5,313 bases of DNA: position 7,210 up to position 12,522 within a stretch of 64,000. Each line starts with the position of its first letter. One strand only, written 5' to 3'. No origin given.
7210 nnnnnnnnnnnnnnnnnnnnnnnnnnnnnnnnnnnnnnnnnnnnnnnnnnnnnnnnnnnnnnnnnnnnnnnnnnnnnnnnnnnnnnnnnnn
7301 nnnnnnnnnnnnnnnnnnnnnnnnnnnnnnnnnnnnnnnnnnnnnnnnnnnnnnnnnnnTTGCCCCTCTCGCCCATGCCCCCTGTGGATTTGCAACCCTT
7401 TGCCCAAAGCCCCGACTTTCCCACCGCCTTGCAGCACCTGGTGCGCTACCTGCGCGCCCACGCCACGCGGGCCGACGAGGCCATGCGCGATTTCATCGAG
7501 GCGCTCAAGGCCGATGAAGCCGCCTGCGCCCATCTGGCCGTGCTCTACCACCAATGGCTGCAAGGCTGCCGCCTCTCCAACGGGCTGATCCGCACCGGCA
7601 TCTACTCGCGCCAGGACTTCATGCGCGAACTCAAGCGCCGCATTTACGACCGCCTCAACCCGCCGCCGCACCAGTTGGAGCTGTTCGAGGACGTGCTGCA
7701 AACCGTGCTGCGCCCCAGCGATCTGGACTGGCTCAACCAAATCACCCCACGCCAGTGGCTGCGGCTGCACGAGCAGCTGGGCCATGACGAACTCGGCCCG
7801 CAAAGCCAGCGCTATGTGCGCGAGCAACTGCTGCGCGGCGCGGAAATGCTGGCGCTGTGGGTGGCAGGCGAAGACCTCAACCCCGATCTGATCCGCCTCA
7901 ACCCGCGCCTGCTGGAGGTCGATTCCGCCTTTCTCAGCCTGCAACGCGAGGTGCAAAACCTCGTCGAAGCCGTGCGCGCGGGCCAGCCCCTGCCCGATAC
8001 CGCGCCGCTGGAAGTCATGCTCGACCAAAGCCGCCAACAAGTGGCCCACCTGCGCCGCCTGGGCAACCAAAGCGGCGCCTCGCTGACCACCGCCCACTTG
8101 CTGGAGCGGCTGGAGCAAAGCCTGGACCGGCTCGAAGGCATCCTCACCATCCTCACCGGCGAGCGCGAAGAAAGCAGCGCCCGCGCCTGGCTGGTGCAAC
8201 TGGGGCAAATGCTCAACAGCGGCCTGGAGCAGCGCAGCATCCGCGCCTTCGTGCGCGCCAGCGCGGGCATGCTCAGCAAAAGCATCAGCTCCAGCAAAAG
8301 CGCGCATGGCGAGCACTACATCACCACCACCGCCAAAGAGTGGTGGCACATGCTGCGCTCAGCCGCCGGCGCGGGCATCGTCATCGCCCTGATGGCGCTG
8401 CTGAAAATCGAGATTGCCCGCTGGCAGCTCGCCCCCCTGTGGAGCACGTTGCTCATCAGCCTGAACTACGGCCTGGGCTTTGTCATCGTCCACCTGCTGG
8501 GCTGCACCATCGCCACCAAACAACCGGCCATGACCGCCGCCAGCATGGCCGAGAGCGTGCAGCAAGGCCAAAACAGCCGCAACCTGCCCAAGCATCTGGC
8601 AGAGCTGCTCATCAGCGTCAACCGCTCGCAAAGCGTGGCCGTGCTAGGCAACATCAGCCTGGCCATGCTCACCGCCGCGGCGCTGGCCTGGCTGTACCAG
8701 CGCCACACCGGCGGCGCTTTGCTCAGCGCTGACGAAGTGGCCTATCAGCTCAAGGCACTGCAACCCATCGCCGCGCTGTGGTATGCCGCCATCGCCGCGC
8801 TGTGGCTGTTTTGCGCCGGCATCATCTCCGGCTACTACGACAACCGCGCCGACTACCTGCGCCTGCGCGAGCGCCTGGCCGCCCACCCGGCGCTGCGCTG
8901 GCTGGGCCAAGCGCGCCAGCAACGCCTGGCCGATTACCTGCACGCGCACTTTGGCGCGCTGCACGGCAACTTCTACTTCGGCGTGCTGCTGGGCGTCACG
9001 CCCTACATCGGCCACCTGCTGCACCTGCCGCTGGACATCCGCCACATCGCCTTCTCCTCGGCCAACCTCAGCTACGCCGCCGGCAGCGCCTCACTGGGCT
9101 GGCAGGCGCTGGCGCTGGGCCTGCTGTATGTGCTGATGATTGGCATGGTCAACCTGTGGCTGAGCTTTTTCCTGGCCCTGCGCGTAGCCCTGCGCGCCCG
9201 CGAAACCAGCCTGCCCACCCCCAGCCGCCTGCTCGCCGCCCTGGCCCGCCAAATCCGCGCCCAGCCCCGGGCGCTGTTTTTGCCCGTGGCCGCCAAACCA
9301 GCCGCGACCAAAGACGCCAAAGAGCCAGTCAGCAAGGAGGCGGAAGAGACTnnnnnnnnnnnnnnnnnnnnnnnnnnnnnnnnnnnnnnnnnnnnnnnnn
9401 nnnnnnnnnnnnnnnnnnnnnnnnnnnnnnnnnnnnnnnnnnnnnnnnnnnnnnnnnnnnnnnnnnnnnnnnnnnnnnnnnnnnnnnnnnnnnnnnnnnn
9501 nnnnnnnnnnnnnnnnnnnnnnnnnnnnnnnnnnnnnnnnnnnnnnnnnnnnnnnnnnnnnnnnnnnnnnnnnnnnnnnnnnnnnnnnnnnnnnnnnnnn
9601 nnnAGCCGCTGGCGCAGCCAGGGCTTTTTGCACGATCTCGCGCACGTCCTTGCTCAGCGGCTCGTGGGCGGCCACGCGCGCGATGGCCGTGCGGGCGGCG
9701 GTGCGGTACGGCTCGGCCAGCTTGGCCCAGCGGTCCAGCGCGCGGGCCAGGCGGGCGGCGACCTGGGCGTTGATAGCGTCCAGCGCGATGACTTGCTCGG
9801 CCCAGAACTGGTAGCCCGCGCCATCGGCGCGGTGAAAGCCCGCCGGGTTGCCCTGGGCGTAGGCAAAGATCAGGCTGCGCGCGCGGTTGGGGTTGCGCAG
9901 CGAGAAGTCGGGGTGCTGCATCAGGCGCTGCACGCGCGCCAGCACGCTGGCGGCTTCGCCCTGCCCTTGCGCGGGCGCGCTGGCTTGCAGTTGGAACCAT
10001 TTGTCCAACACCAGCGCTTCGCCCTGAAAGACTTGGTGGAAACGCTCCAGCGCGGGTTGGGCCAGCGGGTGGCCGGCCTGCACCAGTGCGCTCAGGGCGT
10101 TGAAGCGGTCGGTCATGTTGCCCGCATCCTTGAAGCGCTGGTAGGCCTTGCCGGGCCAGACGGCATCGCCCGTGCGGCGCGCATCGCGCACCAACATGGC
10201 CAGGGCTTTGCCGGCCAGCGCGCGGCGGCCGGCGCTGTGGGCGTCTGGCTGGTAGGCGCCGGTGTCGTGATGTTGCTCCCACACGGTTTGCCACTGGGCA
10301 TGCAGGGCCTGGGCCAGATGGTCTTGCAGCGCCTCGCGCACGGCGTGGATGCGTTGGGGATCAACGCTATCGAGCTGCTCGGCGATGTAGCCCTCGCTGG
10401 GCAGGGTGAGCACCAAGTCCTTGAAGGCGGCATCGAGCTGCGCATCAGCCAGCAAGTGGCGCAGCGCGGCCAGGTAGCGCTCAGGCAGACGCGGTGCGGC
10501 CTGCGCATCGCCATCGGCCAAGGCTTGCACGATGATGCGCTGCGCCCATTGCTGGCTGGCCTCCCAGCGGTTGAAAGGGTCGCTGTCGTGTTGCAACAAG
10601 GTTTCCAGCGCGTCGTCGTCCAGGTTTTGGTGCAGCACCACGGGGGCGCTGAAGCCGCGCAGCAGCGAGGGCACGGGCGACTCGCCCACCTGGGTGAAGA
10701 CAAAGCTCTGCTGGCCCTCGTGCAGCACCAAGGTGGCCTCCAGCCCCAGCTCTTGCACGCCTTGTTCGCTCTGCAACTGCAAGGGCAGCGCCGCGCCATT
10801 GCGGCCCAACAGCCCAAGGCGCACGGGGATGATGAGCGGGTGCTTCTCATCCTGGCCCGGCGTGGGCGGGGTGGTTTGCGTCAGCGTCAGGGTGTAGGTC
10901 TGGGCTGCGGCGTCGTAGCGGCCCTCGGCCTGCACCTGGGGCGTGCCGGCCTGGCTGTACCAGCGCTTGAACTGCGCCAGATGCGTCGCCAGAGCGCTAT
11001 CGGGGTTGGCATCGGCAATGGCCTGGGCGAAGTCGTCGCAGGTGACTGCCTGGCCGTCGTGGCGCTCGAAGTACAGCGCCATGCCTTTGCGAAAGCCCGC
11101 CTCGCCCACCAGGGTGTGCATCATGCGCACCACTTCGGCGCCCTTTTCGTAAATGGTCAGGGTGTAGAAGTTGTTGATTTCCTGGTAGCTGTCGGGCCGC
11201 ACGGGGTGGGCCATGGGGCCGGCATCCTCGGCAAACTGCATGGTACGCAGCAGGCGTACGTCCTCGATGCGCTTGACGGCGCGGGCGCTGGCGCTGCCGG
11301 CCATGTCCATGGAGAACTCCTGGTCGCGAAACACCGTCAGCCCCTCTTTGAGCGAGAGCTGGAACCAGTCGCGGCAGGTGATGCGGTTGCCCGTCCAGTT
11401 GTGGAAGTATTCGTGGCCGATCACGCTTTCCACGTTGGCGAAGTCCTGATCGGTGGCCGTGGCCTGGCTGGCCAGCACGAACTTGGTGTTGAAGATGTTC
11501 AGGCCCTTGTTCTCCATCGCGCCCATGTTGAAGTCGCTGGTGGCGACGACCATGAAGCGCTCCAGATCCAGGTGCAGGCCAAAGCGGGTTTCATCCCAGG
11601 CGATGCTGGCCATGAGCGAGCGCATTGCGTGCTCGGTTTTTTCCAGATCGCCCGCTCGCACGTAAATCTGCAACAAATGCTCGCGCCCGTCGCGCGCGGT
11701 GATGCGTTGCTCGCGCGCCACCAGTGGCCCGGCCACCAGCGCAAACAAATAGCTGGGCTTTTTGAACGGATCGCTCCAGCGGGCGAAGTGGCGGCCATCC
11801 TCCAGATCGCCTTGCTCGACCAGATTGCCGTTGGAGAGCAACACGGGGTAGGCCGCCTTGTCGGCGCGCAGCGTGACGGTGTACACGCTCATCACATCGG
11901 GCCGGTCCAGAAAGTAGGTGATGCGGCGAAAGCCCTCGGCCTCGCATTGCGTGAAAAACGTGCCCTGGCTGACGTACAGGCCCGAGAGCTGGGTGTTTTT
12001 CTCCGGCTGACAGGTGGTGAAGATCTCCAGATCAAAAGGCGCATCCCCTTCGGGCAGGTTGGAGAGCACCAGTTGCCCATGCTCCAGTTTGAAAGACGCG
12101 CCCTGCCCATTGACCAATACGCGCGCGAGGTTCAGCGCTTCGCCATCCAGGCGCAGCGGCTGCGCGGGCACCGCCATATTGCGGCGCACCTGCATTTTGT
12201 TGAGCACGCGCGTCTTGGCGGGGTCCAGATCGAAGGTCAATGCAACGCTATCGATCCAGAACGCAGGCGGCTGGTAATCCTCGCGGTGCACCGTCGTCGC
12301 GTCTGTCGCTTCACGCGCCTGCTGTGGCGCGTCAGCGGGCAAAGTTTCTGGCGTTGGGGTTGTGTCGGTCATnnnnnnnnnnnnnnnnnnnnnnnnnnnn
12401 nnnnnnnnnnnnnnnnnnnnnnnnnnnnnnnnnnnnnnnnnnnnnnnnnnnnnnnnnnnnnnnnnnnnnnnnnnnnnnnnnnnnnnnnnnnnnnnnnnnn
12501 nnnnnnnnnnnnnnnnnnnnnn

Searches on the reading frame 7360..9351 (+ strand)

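Call 90: search_protein_families(library=pfam, proteins=[window:7360-9351:+], max_evalue=0.00001)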
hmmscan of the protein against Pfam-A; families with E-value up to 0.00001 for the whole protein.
window:7360-9351:+ (664 aa): 1 family
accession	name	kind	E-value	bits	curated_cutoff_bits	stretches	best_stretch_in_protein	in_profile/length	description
PF10136.14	SpecificRecomb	-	5.3e-191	636.7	24.6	1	23-642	6-639/639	Site-specific recombinase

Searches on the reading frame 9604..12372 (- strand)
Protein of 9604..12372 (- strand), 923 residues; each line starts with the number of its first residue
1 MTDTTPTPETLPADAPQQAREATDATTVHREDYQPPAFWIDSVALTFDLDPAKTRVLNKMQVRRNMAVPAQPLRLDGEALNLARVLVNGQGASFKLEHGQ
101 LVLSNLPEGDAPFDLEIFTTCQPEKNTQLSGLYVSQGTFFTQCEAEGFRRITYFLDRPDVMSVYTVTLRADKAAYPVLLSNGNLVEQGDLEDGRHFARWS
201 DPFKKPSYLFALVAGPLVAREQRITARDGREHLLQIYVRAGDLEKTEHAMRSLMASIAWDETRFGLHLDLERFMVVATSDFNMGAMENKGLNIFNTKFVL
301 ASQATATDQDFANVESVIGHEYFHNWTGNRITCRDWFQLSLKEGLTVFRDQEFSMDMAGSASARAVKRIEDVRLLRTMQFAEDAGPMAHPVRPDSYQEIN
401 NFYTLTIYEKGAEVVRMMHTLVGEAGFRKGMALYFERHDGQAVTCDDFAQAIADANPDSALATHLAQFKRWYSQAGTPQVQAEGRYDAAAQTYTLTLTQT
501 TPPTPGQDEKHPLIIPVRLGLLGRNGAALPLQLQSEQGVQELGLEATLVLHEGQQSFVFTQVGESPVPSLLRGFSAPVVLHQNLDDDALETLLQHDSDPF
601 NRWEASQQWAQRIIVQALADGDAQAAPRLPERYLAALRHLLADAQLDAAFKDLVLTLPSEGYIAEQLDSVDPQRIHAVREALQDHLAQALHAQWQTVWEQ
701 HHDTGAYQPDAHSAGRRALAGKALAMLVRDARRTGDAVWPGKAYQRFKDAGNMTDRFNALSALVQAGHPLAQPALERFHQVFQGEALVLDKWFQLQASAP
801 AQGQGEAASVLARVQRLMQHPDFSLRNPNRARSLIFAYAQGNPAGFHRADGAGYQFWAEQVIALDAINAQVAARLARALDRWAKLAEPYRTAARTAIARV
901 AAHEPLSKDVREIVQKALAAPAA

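Call 5: search_protein_families(library=ncbifam, proteins=[window:9604-12372:-], max_evalue=0.001)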
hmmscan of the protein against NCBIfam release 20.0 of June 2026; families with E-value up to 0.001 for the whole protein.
window:9604-12372:- (923 aa): 3 families
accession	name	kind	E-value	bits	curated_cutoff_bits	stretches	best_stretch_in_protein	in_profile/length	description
TIGR02414.1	pepN_proteo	equivalog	0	1180.9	718.2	1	32-918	1-868/868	aminopeptidase N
TIGR02412.1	pepN_strep_liv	equivalog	2.5e-36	125.3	591.2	1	52-492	32-459/832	aminopeptidase N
TIGR02411.1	leuko_A4_hydro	equivalog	2.3e-23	82.8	761.7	1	55-495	32-462/600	leukotriene-A(4) hydrolase/aminopeptidase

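Call 60: find_homologous_proteins(query=window:9604-12372:-, max_evalue=1e-100)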
Query window:9604-12372:- (923 aa): 8000 proteins with E <= 1e-100 among 8000 candidates; the best 120 are listed.
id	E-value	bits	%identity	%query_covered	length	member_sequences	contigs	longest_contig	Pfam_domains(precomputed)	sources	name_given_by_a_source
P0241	0.0e+0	2094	100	100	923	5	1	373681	PF17900.7,PF11940.15,PF17432.9,PF01433.27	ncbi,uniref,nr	ncbi:aminopeptidase N [Allofranklinella schreckenbergeri]|uniref:Aminopeptidase N n=1 Tax=Allofrankl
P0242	0.0e+0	1740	85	100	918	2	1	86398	PF17900.7,PF11940.15,PF17432.9,PF01433.27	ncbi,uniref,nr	ncbi:aminopeptidase N [Vandammella animalimorsus]|uniref:Aminopeptidase N n=1 Tax=Vandammella animal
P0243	0.0e+0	1739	86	97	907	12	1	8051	PF17900.7,PF11940.15,PF17432.9,PF01433.27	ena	-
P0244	0.0e+0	1619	79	98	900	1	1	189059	PF17900.7,PF11940.15,PF17432.9,PF01433.27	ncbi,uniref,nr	ncbi:aminopeptidase N [Lampropedia cohaerens]|uniref:Aminopeptidase N n=1 Tax=Lampropedia cohaerens 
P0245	0.0e+0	1586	78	97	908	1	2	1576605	PF17900.7,PF11940.15,PF17432.9,PF01433.27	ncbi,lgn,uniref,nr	ncbi:aminopeptidase N [Corticibacter populi]|uniref:Aminopeptidase N n=1 Tax=Corticibacter populi Ta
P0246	0.0e+0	1572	77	100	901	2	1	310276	PF17900.7,PF11940.15,PF17432.9,PF01433.27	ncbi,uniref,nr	ncbi:aminopeptidase N [Lampropedia aestuarii]|uniref:Aminopeptidase N n=1 Tax=Lampropedia aestuarii 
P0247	0.0e+0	1569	77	97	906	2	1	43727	PF17900.7,PF11940.15,PF17432.9,PF01433.27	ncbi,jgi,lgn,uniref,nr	ncbi:alanyl aminopeptidase. Metallo peptidase. MEROPS family M01 [Lampropedia hyalina DSM 16112]|jgi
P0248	0.0e+0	1562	78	97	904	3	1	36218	PF17900.7,PF11940.15,PF17432.9,PF01433.27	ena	-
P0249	0.0e+0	1560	76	98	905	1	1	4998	PF17900.7,PF11940.15,PF17432.9,PF01433.27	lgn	-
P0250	0.0e+0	1554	76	100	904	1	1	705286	PF17900.7,PF11940.15,PF17432.9,PF01433.27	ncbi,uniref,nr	ncbi:aminopeptidase N [Lampropedia puyangensis]|uniref:Aminopeptidase N n=1 Tax=Lampropedia puyangen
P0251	0.0e+0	1526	76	97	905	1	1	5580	PF17900.7,PF11940.15,PF17432.9,PF01433.27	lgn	-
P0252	0.0e+0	1507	75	97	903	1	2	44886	PF17900.7,PF11940.15,PF17432.9,PF01433.27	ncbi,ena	-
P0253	0.0e+0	1504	75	97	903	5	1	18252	PF17900.7,PF11940.15,PF17432.9,PF01433.27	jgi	-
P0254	0.0e+0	1500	75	98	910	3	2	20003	PF17900.7,PF11940.15,PF17432.9,PF01433.27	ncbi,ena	-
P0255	0.0e+0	1497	74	97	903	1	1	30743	PF17900.7,PF11940.15,PF17432.9,PF01433.27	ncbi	-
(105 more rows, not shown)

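Call 61: find_encoding_contigs(protein=P0242, flank=6000, max_places=2)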
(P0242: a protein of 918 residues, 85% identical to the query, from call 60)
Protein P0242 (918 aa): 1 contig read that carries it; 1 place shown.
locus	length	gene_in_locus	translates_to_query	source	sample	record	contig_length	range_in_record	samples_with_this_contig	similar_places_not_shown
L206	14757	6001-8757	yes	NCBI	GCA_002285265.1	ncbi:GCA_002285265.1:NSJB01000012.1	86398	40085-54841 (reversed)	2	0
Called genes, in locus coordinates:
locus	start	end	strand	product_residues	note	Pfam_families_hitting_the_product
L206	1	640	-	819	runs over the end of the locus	PF07660:STN, PF07715:Plug, PF00593:TonB_dep_Rec_b-barrel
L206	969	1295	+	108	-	PF08681:TacA1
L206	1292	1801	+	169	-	PF00583:Acetyltransf_1, PF13673:Acetyltransf_10, PF13508:Acetyltransf_7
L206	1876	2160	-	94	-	-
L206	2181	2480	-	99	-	PF05973:Gp49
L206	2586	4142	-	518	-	-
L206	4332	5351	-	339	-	PF08239:SH3_3 (faint)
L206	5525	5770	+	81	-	PF27910:Small_Trp_rich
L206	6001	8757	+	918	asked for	PF17900:Peptidase_M1_N, PF01433:Peptidase_M1, PF11940:DUF3458, PF17432:DUF3458_C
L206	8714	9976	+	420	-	PF13304:AAA_21, PF13175:AAA_15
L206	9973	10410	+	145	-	-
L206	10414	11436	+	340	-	PF00316:FBPase, PF18913:FBPase_C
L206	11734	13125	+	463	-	PF01554:MatE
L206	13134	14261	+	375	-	PF00814:TsaD, PF22521:HypF_C_2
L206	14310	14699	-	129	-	PF03013:Pyr_excise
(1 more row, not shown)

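Call 62: find_encoding_contigs(protein=P0245, flank=6000, max_places=2)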
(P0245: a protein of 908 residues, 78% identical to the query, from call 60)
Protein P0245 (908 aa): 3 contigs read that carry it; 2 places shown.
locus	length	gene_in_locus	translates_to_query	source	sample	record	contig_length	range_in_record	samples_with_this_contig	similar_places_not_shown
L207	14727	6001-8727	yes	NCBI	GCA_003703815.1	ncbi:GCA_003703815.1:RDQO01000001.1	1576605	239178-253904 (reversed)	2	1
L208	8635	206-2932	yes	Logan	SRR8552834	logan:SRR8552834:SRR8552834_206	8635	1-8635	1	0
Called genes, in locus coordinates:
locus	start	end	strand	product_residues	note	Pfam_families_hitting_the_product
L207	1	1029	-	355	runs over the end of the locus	PF00180:Iso_dh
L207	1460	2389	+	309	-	PF00005:ABC_tran, PF13304:AAA_21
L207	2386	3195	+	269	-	PF01061:ABC2_membrane, PF12698:ABC2_membrane_3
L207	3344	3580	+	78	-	PF01722:BolA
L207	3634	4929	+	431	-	PF00275:EPSP_synthase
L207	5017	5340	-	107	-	PF00034:Cytochrom_C (weak)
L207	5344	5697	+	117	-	PF27910:Small_Trp_rich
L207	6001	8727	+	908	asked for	PF17900:Peptidase_M1_N, PF01433:Peptidase_M1, PF11940:DUF3458, PF17432:DUF3458_C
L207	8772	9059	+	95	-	-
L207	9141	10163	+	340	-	PF00316:FBPase, PF18913:FBPase_C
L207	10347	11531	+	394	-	PF07690:MFS_1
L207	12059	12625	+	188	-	PF02659:Mntp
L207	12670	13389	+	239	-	PF02146:SIR2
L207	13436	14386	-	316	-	PF13640:2OG-FeII_Oxy_3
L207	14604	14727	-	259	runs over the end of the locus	PF03883:H2O2_YaaD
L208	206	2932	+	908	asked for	PF17900:Peptidase_M1_N, PF01433:Peptidase_M1, PF11940:DUF3458, PF17432:DUF3458_C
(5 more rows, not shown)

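Call 63: find_encoding_contigs(protein=P0241, flank=6000, max_places=3)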
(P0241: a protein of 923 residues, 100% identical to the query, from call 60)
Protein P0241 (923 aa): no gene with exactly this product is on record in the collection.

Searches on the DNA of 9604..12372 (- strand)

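Call 65: search_rna_families(sources=[L207], threshold=gathering)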
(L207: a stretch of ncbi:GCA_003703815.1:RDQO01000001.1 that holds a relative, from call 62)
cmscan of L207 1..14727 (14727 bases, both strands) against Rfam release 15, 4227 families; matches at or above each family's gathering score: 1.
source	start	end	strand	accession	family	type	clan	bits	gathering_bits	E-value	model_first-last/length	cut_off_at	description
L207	11670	11742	+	RF00005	tRNA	Gene; tRNA;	CL00001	65.2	29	1.5e-12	1-71/71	no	tRNA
